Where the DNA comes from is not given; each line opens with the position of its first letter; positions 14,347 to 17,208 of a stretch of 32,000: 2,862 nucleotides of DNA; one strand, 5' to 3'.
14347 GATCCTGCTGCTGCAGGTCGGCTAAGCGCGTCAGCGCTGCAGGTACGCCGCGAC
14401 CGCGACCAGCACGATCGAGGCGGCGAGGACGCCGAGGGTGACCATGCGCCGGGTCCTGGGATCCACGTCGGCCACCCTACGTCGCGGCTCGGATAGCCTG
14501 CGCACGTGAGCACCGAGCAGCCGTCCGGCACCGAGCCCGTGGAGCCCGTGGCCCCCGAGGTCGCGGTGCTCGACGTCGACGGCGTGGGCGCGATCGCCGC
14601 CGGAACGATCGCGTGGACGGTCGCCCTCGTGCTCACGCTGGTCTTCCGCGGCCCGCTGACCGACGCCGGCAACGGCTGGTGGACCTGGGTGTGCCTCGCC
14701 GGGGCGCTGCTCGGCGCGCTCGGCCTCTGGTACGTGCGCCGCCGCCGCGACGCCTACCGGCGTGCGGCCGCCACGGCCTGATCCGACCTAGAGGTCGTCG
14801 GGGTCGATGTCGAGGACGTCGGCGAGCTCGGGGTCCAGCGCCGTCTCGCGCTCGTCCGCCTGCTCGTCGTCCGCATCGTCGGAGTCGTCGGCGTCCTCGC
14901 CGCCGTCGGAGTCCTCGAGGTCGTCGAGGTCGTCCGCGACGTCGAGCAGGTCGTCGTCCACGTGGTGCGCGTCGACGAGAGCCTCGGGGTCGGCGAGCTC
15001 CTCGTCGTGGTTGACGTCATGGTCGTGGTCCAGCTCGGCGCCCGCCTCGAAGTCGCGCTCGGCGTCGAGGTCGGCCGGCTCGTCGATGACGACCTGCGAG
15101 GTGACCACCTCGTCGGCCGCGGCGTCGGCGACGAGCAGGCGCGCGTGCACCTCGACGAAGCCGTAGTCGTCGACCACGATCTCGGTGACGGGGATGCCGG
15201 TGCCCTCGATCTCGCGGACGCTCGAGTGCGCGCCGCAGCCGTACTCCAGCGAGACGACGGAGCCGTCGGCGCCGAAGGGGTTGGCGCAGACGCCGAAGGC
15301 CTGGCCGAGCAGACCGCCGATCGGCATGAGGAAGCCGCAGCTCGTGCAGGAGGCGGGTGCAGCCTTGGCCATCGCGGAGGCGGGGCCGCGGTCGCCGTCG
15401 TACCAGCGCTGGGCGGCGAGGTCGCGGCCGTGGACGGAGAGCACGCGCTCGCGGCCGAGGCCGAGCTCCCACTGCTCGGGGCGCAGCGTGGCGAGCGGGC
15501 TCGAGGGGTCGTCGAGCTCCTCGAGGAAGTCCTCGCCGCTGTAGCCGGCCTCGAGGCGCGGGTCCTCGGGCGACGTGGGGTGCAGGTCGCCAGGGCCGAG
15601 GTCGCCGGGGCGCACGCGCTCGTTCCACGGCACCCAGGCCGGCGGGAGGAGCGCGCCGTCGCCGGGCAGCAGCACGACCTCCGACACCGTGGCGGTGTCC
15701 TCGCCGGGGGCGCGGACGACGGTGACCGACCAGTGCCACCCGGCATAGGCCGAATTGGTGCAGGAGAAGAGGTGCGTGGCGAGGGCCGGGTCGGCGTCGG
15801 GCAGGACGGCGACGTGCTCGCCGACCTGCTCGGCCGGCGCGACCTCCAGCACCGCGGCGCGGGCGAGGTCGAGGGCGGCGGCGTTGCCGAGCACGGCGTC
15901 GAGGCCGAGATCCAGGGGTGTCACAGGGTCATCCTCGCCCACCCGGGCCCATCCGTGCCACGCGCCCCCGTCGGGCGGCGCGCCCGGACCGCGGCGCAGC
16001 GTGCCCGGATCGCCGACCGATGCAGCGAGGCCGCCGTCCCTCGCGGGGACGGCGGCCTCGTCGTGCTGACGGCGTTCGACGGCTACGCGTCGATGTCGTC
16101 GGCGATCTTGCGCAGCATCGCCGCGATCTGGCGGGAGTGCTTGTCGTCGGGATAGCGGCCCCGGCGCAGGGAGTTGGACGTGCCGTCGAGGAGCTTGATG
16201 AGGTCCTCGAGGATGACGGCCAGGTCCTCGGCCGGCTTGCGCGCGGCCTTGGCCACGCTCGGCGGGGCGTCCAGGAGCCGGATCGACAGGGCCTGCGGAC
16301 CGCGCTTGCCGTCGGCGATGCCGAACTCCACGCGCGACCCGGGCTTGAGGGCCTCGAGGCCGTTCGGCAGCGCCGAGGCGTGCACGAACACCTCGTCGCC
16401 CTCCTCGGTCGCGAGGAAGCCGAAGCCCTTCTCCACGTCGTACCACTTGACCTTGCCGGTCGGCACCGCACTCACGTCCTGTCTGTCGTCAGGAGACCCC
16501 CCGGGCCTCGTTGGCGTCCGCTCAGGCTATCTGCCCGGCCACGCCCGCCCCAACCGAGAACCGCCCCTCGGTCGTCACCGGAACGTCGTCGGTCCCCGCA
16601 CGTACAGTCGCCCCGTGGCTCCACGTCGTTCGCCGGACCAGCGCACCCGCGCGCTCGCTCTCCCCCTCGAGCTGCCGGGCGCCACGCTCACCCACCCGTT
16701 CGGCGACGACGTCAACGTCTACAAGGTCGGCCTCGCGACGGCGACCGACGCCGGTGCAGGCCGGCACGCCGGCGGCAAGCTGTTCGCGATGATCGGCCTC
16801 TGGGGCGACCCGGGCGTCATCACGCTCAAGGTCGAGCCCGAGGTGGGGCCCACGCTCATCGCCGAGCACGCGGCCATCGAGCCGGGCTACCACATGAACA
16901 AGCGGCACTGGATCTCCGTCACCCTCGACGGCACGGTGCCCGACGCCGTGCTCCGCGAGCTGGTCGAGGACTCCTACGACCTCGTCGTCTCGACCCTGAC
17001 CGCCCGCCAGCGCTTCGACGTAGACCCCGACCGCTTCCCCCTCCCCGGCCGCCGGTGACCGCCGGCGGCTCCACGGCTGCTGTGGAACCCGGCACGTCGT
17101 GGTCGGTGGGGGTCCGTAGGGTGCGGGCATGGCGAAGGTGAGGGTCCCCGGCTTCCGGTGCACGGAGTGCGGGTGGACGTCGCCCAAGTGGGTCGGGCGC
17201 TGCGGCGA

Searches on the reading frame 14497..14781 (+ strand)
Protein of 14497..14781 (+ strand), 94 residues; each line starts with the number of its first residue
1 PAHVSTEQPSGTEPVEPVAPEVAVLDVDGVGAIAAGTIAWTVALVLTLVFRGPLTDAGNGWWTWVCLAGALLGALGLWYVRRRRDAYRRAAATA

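Call 26: search_protein_families(library=pfam, proteins=[window:14497-14781:+], max_evalue=0.001)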
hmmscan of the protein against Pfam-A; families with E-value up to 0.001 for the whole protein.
window:14497-14781:+ (94 aa): 1 family
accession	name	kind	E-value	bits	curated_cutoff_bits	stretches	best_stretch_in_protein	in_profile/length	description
PF10745.14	DUF2530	-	3.2e-09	37.4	25.5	1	28-93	12-72/77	Protein of unknown function (DUF2530)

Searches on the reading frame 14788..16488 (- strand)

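Call 26: search_protein_families(library=pfam, proteins=[window:14788-16488:-], max_evalue=0.001)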
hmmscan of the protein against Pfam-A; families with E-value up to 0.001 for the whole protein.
window:14788-16488:- (566 aa): 1 family
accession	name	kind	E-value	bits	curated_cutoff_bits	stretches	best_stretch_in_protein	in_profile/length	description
PF11228.13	DUF3027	-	7.5e-75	251.6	25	1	223-424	1-192/193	Protein of unknown function (DUF3027)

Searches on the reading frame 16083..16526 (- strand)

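Call 26: search_protein_families(library=pfam, proteins=[window:16083-16526:-], max_evalue=0.001)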
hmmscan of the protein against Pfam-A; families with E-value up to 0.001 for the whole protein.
window:16083-16526:- (147 aa): 1 family
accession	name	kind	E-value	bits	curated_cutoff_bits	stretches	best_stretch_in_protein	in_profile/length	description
PF00313.28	CSD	-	9.1e-19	67.5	27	1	23-83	2-64/66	'Cold-shock' DNA-binding domain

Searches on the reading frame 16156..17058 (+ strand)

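Call 26: search_protein_families(library=pfam, proteins=[window:16156-17058:+], max_evalue=0.001)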
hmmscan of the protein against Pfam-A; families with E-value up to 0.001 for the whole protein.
window:16156-17058:+ (300 aa): 1 family
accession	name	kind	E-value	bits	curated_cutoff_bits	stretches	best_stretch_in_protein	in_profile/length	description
PF04237.18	YjbR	-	7.8e-24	84.6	30.1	1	171-276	1-88/88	YjbR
